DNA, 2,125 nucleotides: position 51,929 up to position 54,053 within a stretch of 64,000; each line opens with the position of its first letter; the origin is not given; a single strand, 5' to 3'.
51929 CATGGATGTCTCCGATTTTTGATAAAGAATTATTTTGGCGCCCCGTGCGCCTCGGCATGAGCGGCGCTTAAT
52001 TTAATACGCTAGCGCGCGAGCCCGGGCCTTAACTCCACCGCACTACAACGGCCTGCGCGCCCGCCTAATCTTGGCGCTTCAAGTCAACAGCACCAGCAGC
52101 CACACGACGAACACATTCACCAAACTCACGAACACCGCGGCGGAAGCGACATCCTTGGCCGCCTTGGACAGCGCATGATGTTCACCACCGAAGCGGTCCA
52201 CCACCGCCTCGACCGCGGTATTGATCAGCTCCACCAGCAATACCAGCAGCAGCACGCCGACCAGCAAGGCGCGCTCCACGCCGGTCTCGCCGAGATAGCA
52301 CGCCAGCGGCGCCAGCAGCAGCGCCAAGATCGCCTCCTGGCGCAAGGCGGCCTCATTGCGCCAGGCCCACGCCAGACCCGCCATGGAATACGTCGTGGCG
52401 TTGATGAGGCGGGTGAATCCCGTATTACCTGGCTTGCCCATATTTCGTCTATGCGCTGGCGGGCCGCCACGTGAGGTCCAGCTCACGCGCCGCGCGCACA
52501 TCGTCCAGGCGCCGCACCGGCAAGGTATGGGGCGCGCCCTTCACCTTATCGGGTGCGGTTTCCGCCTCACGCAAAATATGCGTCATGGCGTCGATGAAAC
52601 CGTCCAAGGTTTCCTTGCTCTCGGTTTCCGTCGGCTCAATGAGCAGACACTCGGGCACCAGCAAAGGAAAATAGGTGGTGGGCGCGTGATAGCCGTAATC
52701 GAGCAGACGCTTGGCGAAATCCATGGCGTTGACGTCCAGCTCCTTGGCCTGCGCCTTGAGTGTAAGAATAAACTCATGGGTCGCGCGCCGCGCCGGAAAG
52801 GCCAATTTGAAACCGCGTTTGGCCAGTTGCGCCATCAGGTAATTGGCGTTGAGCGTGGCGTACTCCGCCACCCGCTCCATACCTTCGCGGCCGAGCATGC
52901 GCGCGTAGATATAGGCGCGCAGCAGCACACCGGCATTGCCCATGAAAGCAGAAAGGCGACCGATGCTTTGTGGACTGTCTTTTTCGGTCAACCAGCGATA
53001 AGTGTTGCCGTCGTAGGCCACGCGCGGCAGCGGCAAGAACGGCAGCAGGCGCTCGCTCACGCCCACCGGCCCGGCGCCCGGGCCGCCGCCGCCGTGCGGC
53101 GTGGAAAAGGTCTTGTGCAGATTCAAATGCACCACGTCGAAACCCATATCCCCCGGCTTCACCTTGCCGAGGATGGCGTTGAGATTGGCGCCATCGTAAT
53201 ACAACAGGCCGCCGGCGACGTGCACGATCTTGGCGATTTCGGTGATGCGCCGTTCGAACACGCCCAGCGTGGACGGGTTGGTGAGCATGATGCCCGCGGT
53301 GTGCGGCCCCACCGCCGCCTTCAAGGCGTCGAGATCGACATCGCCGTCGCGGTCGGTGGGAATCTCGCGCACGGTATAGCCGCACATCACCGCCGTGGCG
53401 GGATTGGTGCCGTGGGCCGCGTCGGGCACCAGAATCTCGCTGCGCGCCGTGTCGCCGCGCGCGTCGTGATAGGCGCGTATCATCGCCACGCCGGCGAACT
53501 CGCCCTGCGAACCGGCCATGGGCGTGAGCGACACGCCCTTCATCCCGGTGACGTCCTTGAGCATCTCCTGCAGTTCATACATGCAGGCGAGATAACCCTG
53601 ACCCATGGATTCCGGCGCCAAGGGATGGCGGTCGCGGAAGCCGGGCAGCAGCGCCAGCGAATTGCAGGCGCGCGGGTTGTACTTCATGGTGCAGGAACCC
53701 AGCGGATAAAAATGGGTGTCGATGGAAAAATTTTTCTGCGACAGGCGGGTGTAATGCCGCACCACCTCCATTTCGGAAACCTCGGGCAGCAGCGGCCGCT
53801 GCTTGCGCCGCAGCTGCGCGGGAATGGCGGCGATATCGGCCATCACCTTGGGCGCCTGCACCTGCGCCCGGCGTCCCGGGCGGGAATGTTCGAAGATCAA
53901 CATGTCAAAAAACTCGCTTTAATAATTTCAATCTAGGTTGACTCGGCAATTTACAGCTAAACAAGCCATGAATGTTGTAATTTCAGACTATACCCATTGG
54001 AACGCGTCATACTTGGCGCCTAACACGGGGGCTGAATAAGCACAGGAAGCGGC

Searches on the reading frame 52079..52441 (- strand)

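Call 68: search_protein_families(library=pfam, proteins=[window:52079-52441:-], max_evalue=0.001)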
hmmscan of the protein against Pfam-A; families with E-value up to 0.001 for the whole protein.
window:52079-52441:- (120 aa): 1 family
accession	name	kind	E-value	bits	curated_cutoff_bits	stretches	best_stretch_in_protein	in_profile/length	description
PF01219.24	DAGK_prokar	-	2.6e-33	114.3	22.3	1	18-118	2-102/102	Prokaryotic diacylglycerol kinase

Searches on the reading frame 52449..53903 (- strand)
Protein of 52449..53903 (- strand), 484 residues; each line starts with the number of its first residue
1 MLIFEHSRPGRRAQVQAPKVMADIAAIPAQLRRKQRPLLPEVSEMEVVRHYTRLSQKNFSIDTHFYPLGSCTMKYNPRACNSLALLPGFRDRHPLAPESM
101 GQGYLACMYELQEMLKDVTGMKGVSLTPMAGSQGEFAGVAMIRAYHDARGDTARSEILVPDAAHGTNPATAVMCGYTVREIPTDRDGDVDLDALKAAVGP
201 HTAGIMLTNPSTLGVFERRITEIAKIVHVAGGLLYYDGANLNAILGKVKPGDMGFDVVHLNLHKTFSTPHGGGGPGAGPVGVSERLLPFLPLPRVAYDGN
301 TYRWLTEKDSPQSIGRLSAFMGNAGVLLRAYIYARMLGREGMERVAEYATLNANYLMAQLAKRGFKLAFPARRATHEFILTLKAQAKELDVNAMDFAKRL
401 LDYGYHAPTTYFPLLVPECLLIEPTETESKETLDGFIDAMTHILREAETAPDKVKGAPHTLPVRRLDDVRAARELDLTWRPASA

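Call 3: search_protein_families(library=pfam, proteins=[window:52449-53903:-], max_evalue=0.1)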
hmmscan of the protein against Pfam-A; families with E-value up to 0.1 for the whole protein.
window:52449-53903:- (484 aa): 5 families
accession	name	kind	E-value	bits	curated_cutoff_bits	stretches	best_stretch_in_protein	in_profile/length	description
PF21478.3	GcvP2_C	-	2.1e-28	99.1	27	1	346-450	2-105/122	Glycine dehydrogenase, C-terminal domain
PF02347.22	GDC-P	-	1.1e-10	41.4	26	1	25-370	29-370/429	Glycine cleavage system P-protein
PF00266.25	Aminotran_5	-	1.5e-07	31.2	21.5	1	154-271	88-207/371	Aminotransferase class-V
PF01212.27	Beta_elim_lyase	-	0.00068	19.5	27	1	108-272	34-207/288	Beta-eliminating lyase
PF00155.27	Aminotran_1_2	-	0.0017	18.1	19.7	1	154-211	91-156/361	Aminotransferase class I and II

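Call 15: find_related_loci(query=window:52449-53903:-, collection=genome_contigs, flank=6000)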
Query window:52449-53903:- (484 aa) in genome_contigs; peptide patterns used: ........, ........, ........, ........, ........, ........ (x = any residue, [..] = any of these).
600 stretches matched a pattern (row limit reached: there are more); 595 encode a relative of the query (tblastn E <= 1e-3); the best 80 are kept; 80 distinct loci.
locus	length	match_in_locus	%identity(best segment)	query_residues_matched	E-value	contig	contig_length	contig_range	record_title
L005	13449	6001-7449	91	1-483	0e+0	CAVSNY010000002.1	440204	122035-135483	MAG: uncultured Gammaproteobacteria bacterium isolate MFD03066.bin.1.24 genome assembly, contig: contig_1804, whole geno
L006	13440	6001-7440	86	1-480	0e+0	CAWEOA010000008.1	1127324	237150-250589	MAG: uncultured Gammaproteobacteria bacterium isolate MFD02923.bin.1.150 genome assembly, contig: contig_7499, whole gen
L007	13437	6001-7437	86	1-479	0e+0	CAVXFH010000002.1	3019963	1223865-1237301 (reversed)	MAG: uncultured Gammaproteobacteria bacterium isolate MFD02416.bin.1.36 genome assembly, contig: contig_444, whole genom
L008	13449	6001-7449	84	1-483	0e+0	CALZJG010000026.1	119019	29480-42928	MAG: uncultured Chromatiaceae bacterium isolate FCS_M_Gamma_041 genome assembly, contig: k121_170173, whole genome shotg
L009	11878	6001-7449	84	1-483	0e+0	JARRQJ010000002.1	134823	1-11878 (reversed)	MAG: Gammaproteobacteria bacterium isolate Spart_199_MAG scaffold_9, whole genome shotgun sequence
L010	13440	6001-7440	82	1-480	0e+0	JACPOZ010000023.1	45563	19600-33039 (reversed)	MAG: Gammaproteobacteria bacterium isolate NC_groundwater_614_Pr5_B-0.1um_57_15 alan_book_18_scaffold_62863, whole genom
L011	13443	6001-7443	81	1-481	0e+0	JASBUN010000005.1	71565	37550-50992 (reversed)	MAG: Gammaproteobacteria bacterium isolate BWSM_72 k141_1751595, whole genome shotgun sequence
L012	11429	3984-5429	76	1-482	0e+0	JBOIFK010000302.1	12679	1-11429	MAG: Nitrosospira sp. isolate SC-S_metawrap_bin.133 k127_765010, whole genome shotgun sequence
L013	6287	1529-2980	80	1-484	0e+0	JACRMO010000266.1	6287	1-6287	MAG: Gammaproteobacteria bacterium isolate NC_groundwater_1909_Pr3_S2p5_61_7 SR2-18-S2p5_coassembly_scaffold_300245, who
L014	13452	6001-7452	81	1-484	0e+0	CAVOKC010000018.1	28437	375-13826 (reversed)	MAG: uncultured Gammaproteobacteria bacterium isolate MFD00032.bin.2.60 genome assembly, contig: contig_139837, whole ge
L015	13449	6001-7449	77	1-483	0e+0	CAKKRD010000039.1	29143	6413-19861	Nitrosomonadaceae bacterium isolate Hainich-H51-bin263-1 genome assembly, contig: H51-bin263_1_Hain_H51_02um_R2_452_leng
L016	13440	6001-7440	76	1-480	0e+0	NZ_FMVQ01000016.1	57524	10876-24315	Nitrosospira sp. Nl5, whole genome shotgun sequence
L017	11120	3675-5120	81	1-482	0e+0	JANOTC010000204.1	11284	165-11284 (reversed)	MAG: Gammaproteobacteria bacterium isolate VAR_39_metabat_35 VAR_39_k141_70302, whole genome shotgun sequence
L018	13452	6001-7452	76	1-484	0e+0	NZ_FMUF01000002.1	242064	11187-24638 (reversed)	Nitrosospira sp. Nsp1, whole genome shotgun sequence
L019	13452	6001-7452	76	1-484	0e+0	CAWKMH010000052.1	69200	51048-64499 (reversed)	MAG: uncultured beta proteobacterium isolate MFD08416.bin.2.10 genome assembly, contig: contig_43498, whole genome shotg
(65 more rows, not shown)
